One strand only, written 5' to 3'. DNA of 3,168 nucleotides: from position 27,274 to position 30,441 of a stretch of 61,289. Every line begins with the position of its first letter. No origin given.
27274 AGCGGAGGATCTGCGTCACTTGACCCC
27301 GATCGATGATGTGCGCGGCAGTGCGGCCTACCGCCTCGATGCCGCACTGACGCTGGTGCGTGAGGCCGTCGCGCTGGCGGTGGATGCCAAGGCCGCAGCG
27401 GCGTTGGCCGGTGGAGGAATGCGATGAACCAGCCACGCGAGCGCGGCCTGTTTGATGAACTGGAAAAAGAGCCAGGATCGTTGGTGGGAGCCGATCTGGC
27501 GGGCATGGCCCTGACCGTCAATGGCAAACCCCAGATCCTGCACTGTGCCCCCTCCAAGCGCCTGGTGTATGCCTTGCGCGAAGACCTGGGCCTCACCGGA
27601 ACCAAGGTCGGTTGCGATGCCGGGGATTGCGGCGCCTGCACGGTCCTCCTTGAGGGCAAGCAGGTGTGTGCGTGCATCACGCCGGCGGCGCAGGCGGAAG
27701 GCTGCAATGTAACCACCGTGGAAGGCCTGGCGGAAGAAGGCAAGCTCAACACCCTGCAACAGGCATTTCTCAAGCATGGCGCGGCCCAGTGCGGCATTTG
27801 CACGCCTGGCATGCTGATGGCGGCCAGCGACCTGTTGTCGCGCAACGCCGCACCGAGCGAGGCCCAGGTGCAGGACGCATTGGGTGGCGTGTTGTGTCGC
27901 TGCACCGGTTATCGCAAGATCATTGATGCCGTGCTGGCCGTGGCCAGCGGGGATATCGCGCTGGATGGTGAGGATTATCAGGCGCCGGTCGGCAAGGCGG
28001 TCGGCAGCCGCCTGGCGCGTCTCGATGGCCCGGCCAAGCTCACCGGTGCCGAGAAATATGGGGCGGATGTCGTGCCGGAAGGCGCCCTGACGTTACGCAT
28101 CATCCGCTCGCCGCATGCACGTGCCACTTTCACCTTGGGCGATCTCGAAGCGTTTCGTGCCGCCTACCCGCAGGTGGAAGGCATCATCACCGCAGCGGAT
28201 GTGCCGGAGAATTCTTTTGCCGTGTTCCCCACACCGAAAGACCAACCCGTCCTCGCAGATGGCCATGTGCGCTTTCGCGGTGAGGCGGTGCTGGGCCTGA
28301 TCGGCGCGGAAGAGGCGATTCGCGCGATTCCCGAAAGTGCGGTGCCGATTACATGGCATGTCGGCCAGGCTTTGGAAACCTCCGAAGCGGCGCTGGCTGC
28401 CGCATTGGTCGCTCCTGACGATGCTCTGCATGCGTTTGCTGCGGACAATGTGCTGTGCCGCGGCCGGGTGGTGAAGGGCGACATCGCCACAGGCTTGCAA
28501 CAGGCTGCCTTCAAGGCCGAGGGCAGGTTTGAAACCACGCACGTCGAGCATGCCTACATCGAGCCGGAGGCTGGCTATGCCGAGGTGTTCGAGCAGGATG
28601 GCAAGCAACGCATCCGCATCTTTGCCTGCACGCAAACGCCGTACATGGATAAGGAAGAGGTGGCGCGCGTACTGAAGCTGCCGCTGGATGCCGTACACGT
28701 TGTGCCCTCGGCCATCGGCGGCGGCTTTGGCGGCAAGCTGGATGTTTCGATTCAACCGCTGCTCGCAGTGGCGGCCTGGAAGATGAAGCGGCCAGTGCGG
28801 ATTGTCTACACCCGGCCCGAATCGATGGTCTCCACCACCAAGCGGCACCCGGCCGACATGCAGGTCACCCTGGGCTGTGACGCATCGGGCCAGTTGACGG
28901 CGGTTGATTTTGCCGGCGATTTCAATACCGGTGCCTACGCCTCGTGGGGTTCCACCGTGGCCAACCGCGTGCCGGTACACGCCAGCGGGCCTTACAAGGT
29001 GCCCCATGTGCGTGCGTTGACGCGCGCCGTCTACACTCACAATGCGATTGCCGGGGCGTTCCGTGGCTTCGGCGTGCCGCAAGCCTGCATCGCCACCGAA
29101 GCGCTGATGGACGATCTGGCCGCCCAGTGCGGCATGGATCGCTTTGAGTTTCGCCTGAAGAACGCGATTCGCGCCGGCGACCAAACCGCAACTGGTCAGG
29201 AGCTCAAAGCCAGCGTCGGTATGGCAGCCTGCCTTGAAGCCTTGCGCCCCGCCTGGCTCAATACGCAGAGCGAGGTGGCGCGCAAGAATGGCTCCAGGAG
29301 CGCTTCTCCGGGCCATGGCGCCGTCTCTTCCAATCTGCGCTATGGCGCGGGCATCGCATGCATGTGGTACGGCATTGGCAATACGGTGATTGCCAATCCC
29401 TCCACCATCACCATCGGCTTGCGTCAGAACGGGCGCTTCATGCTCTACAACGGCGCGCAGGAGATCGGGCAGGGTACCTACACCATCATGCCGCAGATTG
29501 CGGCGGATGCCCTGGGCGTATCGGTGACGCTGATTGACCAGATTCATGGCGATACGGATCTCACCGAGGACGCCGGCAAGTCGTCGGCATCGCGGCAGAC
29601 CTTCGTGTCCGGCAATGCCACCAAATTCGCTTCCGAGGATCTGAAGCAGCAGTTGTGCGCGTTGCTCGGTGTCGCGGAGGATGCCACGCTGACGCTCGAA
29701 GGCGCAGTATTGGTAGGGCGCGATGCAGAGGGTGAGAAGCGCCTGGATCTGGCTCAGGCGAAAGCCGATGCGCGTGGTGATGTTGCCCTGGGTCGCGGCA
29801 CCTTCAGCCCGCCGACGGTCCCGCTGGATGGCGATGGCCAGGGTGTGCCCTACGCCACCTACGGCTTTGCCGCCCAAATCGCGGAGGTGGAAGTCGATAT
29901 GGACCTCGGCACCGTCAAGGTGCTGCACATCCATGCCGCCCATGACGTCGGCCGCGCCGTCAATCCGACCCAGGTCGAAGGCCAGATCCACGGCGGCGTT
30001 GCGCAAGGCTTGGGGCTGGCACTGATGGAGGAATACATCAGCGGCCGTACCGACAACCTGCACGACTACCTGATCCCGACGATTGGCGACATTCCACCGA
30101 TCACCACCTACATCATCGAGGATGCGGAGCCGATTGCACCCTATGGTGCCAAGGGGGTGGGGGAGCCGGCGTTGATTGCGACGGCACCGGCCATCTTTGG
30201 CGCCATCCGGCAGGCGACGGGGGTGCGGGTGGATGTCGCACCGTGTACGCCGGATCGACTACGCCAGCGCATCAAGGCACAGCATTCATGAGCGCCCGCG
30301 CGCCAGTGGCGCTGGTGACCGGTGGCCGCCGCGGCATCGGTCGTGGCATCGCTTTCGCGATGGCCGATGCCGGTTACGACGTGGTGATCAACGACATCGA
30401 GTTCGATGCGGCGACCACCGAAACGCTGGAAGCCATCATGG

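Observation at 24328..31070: Candidate undescribed catabolic pathway: TsaM/VanA-like Rieske oxygenase with LysR, Mo-hydroxylase and SDR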

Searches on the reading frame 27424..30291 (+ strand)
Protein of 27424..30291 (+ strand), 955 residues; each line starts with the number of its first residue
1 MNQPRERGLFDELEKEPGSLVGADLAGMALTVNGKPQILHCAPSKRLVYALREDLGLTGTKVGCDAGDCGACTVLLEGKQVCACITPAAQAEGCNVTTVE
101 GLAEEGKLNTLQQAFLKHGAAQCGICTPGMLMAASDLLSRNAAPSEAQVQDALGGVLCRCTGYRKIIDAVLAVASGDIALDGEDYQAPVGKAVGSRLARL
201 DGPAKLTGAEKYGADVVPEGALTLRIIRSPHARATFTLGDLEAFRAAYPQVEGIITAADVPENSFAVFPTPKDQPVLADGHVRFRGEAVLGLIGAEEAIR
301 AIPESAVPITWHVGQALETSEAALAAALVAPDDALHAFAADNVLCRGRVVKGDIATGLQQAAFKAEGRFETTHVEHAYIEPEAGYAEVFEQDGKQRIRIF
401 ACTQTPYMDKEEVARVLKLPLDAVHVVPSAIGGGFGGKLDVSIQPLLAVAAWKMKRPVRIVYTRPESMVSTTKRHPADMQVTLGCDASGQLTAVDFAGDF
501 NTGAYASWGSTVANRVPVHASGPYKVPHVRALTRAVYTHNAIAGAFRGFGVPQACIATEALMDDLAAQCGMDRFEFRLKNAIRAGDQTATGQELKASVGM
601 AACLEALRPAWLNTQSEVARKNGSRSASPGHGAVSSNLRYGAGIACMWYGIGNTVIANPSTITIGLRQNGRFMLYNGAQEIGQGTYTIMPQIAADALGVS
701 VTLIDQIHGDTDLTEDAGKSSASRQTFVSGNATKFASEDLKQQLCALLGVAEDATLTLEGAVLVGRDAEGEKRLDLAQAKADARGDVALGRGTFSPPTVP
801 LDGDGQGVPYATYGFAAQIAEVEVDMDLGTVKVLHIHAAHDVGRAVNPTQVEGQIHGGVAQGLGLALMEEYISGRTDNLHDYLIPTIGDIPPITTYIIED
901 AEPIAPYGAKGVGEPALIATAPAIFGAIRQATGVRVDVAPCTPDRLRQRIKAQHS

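Call 3: search_protein_families(library=pfam, proteins=[window:27424-30291:+])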
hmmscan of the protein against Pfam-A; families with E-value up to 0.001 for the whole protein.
window:27424-30291:+ (955 aa): 5 families
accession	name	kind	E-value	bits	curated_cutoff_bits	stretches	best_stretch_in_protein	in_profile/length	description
PF02738.23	MoCoBD_1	-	2e-73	246.9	27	1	340-581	6-244/244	Molybdopterin cofactor-binding domain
PF20256.3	MoCoBD_2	-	6.4e-65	219.9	27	1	637-891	22-283/283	Molybdopterin cofactor-binding domain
PF01799.25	Fer2_2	-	2.1e-28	98.7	30.3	1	98-170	1-74/75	[2Fe-2S] binding domain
PF01315.27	Ald_Xan_dh_C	-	2.1e-09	38.1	31.3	1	207-297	1-91/110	Aldehyde oxidase and xanthine dehydrogenase, a/b hammerhead domain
PF00111.32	Fer2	-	1.8e-06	28.2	21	1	31-86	2-74/77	2Fe-2S iron-sulfur cluster binding domain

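Call 4: search_protein_families(library=ncbifam, proteins=[window:27424-30291:+])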
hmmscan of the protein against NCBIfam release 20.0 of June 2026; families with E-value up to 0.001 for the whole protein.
window:27424-30291:+ (955 aa): 20 families
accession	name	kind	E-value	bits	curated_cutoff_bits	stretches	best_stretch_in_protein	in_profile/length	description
TIGR03311.1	Se_dep_XDH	equivalog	1.2e-170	569.5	830.45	3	30-611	3-570/848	selenium-dependent xanthine dehydrogenase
NF045668.1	pterin_aldehy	equivalog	9.1e-155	517.1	1100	1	29-950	4-904/905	molybdopterin-dependent aldehyde oxidoreductase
TIGR03196.1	pucD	equivalog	1.1e-137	460.5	783.65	1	198-946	8-754/763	xanthine dehydrogenase subunit D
NF043082.1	XdhA_XDHase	equivalog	2.2e-135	452.6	780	1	193-953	1-755/758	xanthine dehydrogenase subunit XdhA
NF007426.0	PRK09970.1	equivalog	2e-129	432.9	916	1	191-952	4-757/761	xanthine dehydrogenase molybdenum-binding subunit XdhA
TIGR03194.1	4hydrxCoA_A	equivalog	3.7e-122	409.2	994.55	1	199-947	3-743/746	4-hydroxybenzoyl-CoA reductase subunit alpha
TIGR03313.1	Se_sel_red_Mo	hypoth_equivalog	2.3e-89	300.3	1101.9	2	348-948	358-947/951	molybdopterin-dependent oxidoreductase Mo/Fe-S-binding subunit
NF041018.1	glyceraldDH_alpha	equivalog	7.2e-85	285.9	790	1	192-945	2-739/741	glyceraldehyde dehydrogenase subunit alpha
TIGR02965.1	xanthine_xdhB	equivalog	1e-82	278.5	849.5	1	205-934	13-731/758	xanthine dehydrogenase molybdopterin binding subunit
NF040766.1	CODH_aero_grp5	exception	1.8e-77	261.2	950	2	191-749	3-558/785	aerobic carbon-monoxide dehydrogenase large subunit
TIGR02969.1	mam_aldehyde_ox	subfamily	2.9e-75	253.6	1912.3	2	197-932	580-1279/1330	aldehyde oxidase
NF041671.1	peri_hyde_PaoC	equivalog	5.6e-62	210.2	1180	1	191-951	16-732/735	aldehyde oxidoreductase molybdenum-binding subunit PaoC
NF041020.1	glyceraldDH_gamma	equivalog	2.9e-50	170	290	1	28-174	13-159/164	glyceraldehyde dehydrogenase subunit gamma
TIGR02416.1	CO_dehy_Mo_lg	equivalog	7.3e-50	169.9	991.15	1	207-932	7-750/770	aerobic carbon-monoxide dehydrogenase large subunit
TIGR03193.1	4hydroxCoAred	equivalog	1.9e-47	160.9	257.8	1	29-173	3-147/148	4-hydroxybenzoyl-CoA reductase subunit gamma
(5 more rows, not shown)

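Call 10: search_solved_structures(query=window:27424-30291:+, max_evalue=1e-20)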
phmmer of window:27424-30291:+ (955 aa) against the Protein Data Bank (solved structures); distinct sequences matched with E-value up to 1e-20: 57.
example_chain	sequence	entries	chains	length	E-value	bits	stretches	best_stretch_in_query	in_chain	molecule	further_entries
1sij_A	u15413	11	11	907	5.3e-108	365.3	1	29-742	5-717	Aldehyde oxidoreductase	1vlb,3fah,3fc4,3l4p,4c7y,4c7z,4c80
1dgj_A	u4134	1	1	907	1e-105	357.7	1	29-740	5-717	ALDEHYDE OXIDOREDUCTASE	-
1rm6_A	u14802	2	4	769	2.8e-84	286.8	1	190-953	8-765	4-hydroxybenzoyl-CoA reductase alpha subunit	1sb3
4yrw_A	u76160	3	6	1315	5.1e-79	269.3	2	193-737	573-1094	Xanthine dehydrogenase/oxidase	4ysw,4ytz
2e3t_A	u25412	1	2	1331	5.4e-79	269.3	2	193-737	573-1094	Xanthine dehydrogenase/oxidase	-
3an1_A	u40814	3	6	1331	5.4e-79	269.3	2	193-737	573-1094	Xanthine dehydrogenase/oxidase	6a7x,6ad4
6adj_A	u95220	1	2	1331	5.4e-79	269.3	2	193-737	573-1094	Xanthine dehydrogenase/oxidase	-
6abu_A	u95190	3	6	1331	5.4e-79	269.3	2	193-737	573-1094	Xanthine dehydrogenase/oxidase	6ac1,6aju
6ac4_A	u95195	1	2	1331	5.4e-79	269.3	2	193-737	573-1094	Xanthine dehydrogenase/oxidase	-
1wyg_A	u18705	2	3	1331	5.7e-79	269.2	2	193-737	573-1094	Xanthine dehydrogenase/oxidase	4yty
2e1q_A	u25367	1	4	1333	2.1e-78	267.3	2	193-740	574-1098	Xanthine dehydrogenase/oxidase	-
2ckj_A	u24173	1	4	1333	5.9e-78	265.8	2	193-740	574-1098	XANTHINE OXIDOREDUCTASE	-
1fo4_A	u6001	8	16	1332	8.2e-78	265.3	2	193-932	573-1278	XANTHINE DEHYDROGENASE | Xanthine dehydrogenase/oxidase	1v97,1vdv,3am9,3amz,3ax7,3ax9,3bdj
1n5x_A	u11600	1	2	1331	8.6e-78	265.3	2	193-932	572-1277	Xanthine Dehydrogenase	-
3una_A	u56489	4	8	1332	8.9e-78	265.2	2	193-932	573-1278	Xanthine dehydrogenase/oxidase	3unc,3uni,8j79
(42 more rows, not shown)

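Call 16: find_homologous_proteins(query=window:27424-30291:+, max_evalue=1e-50)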
Query window:27424-30291:+ (955 aa): 8000 proteins with E <= 1e-50 among 8000 candidates; the best 120 are listed.
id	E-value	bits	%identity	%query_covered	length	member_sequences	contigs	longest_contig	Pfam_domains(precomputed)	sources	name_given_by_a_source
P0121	0.0e+0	2145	100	100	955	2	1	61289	PF02738.24,PF20256.4,PF01799.26,PF00111.33,PF01315.28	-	-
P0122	0.0e+0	1980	92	100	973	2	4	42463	PF02738.24,PF20256.4,PF01799.26,PF00111.33,PF01315.28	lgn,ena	-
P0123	0.0e+0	1828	86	100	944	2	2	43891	PF02738.24,PF20256.4,PF01799.26,PF00111.33,PF01315.28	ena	-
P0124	0.0e+0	1824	87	100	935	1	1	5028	PF02738.24,PF20256.4,PF01799.26,PF00111.33,PF01315.28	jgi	jgi:CO/xanthine dehydrogenase Mo-binding subunit/aerobic-type carbon monoxide dehydrogenase small su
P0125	0.0e+0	1816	86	100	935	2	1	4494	PF02738.24,PF20256.4,PF01799.26,PF00111.33,PF01315.28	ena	-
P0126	0.0e+0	1785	84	99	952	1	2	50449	PF02738.24,PF20256.4,PF01799.26,PF00111.33,PF01315.28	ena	-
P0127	0.0e+0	1756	82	100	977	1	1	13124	PF02738.24,PF20256.4,PF01799.26,PF00111.33,PF01315.28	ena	-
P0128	0.0e+0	1721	80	100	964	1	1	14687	PF02738.24,PF20256.4,PF01799.26,PF00111.33,PF01315.28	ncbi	-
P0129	0.0e+0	1712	81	98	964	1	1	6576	PF02738.24,PF20256.4,PF01799.26,PF01315.28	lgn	-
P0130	0.0e+0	1710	81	98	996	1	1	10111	PF02738.24,PF20256.4,PF01799.26,PF00111.33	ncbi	-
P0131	0.0e+0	1700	81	98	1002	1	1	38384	PF02738.24,PF20256.4,PF01799.26,PF00111.33,PF01315.28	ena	-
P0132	0.0e+0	1671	79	98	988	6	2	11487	PF02738.24,PF20256.4,PF01799.26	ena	-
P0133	0.0e+0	1655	77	98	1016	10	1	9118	PF02738.24,PF20256.4,PF01799.26,PF00111.33,PF01315.28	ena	-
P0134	0.0e+0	1647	78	100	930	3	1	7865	PF02738.24,PF20256.4,PF01799.26,PF00111.33,PF01315.28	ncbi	-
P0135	0.0e+0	1646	79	97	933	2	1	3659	PF02738.24,PF20256.4,PF01799.26,PF00111.33,PF01315.28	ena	-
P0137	0.0e+0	1639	79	97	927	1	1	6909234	PF02738.24,PF20256.4,PF01799.26,PF00111.33,PF01315.28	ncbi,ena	-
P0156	0.0e+0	1519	72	100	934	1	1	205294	PF02738.24,PF20256.4,PF01799.26,PF00111.33,PF01315.28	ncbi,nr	ncbi:MAG: molybdopterin-dependent oxidoreductase [Betaproteobacteria bacterium]|nr:molybdopterin-dep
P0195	0.0e+0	1383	68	97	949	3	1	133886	PF02738.24,PF20256.4,PF01799.26,PF00111.33,PF01315.28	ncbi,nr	ncbi:MAG: molybdopterin-dependent oxidoreductase [Herminiimonas sp.]|nr:molybdopterin-dependent oxid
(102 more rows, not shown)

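Call 17: find_encoding_contigs(protein=P0137, flank=10000, max_places=2)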
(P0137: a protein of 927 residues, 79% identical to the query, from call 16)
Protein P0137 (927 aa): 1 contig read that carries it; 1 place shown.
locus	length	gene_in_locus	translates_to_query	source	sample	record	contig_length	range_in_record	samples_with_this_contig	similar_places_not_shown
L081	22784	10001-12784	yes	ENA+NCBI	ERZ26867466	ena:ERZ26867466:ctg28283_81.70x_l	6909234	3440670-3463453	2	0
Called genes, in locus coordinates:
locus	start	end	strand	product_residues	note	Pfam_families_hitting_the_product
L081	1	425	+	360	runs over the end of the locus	PF00027:cNMP_binding, PF00581:Rhodanese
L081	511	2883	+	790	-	PF01590:GAF, PF00437:T2SSE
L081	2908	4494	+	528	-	PF01590:GAF, PF13185:GAF_2, PF13492:GAF_3 (weak), PF01966:HD (weak), PF13487:HD_5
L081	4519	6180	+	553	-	PF13371:TPR_9 (faint), PF14559:TPR_19 (faint), PF13431:TPR_17 (faint), PF00515:TPR_1 (faint), PF07719:TPR_2 (faint), PF13181:TPR_8 (faint), PF13414:TPR_11 (faint), PF13432:TPR_16 (weak), +2 more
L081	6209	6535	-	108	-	-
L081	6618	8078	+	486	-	PF07719:TPR_2 (faint), PF13174:TPR_6 (faint), PF13371:TPR_9 (faint), PF13424:TPR_12 (faint), PF13428:TPR_14 (faint), PF13432:TPR_16, PF14559:TPR_19, PF12895:ANAPC3, +5 more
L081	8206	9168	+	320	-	PF00126:HTH_1, PF03466:LysR_substrate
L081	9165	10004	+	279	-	PF00941:FAD_binding_5, PF03450:CO_deh_flav_C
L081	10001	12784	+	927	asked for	PF00111:Fer2 (weak), PF01799:Fer2_2, PF01315:Ald_Xan_dh_C, PF02738:MoCoBD_1, PF20256:MoCoBD_2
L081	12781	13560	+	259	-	PF00106:adh_short, PF08659:KR, PF13561:adh_short_C2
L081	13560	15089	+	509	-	-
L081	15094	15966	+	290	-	PF27030:AbpE_bact, PF02424:ApbE (faint)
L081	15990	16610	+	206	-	PF06684:AA_synth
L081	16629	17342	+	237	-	PF00857:Isochorismatase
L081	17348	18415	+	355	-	PF00355:Rieske, PF19112:VanA_C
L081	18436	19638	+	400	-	PF13433:Peripla_BP_5, PF13458:Peripla_BP_6, PF01094:ANF_receptor, PF13433:Peripla_BP_5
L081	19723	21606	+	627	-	PF02653:BPD_transp_2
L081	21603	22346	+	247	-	PF00005:ABC_tran, PF13304:AAA_21 (faint), PF12399:BCA_ABC_TP_C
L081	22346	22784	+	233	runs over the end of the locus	PF00005:ABC_tran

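Call 18: find_encoding_contigs(protein=P0156, flank=10000, max_places=2)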
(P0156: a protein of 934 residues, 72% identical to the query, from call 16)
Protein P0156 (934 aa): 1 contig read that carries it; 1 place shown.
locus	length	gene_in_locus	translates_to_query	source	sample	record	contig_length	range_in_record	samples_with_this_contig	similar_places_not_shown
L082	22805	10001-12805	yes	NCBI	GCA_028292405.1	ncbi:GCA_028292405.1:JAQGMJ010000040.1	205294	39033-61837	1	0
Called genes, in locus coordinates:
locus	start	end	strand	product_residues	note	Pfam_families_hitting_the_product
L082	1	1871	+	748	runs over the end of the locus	PF05226:CHASE2, PF00211:Guanylate_cyc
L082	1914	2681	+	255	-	PF23023:Anti-Pycsar_Apyc1, PF00753:Lactamase_B, PF12706:Lactamase_B_2, PF02112:PDEase_II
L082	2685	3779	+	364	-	PF00027:cNMP_binding, PF00581:Rhodanese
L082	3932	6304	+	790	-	PF01590:GAF, PF05157:MshEN (weak), PF00437:T2SSE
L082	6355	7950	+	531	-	PF01590:GAF, PF13185:GAF_2, PF13492:GAF_3 (weak), PF01966:HD (weak), PF13487:HD_5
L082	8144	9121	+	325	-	PF00126:HTH_1, PF03466:LysR_substrate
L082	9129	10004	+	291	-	PF00941:FAD_binding_5, PF03450:CO_deh_flav_C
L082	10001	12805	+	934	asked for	PF00111:Fer2 (weak), PF01799:Fer2_2, PF01315:Ald_Xan_dh_C (weak), PF02738:MoCoBD_1, PF20256:MoCoBD_2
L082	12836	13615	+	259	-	PF00106:adh_short, PF08659:KR (weak), PF13561:adh_short_C2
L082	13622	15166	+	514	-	-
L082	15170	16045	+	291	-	PF27030:AbpE_bact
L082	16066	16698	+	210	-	PF06684:AA_synth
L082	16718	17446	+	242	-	PF00857:Isochorismatase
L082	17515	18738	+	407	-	PF13433:Peripla_BP_5, PF13458:Peripla_BP_6, PF01094:ANF_receptor, PF13433:Peripla_BP_5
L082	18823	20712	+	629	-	PF02653:BPD_transp_2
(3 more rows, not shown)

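Call 19: find_encoding_contigs(protein=P0195, flank=10000, max_places=2)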
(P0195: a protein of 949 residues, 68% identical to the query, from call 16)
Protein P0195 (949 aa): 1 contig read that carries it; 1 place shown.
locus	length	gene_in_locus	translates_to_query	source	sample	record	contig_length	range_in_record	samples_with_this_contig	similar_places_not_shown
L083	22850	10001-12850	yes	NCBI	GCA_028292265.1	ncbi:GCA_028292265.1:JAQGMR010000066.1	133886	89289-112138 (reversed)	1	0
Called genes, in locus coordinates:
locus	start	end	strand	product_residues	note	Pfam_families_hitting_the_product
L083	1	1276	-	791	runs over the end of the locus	PF09371:Tex_N, PF22706:Tex_central_region, PF14639:YqgF (weak), PF16921:Tex_YqgF, PF12836:HHH_3, PF17674:HHH_9, PF00575:S1, PF23459:S1_RRP5 (weak), +1 more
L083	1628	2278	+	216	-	PF07589:PEP_exosort_dom (weak)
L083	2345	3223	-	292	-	PF17827:PrmC_N, PF05175:MTS, PF06325:PrmA, PF13489:Methyltransf_23, PF13847:Methyltransf_31, PF08241:Methyltransf_11 (weak), PF08242:Methyltransf_12 (weak), PF13649:Methyltransf_25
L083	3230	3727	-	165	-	PF02600:DsbB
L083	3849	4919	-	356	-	PF03462:PCRF, PF00472:RF-1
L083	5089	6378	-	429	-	PF05201:GlutR_N, PF01488:Shikimate_DH, PF00745:GlutR_dimer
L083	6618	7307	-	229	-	PF00072:Response_reg, PF00486:Trans_reg_C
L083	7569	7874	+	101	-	PF03992:ABM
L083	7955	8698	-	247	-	PF00440:TetR_N, PF17938:TetR_C_29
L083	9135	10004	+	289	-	PF00941:FAD_binding_5, PF03450:CO_deh_flav_C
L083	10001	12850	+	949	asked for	PF00111:Fer2 (weak), PF01799:Fer2_2, PF01315:Ald_Xan_dh_C (weak), PF02738:MoCoBD_1, PF20256:MoCoBD_2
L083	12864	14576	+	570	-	-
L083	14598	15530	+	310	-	PF27030:AbpE_bact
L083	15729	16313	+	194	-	PF06684:AA_synth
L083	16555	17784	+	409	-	PF13433:Peripla_BP_5, PF13458:Peripla_BP_6, PF01094:ANF_receptor, PF13433:Peripla_BP_5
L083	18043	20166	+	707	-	PF02653:BPD_transp_2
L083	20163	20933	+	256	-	PF00005:ABC_tran, PF12399:BCA_ABC_TP_C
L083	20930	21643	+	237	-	PF00005:ABC_tran, PF13304:AAA_21 (faint)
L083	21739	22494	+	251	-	PF00857:Isochorismatase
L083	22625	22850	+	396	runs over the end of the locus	PF07969:Amidohydro_3 (faint), PF01979:Amidohydro_1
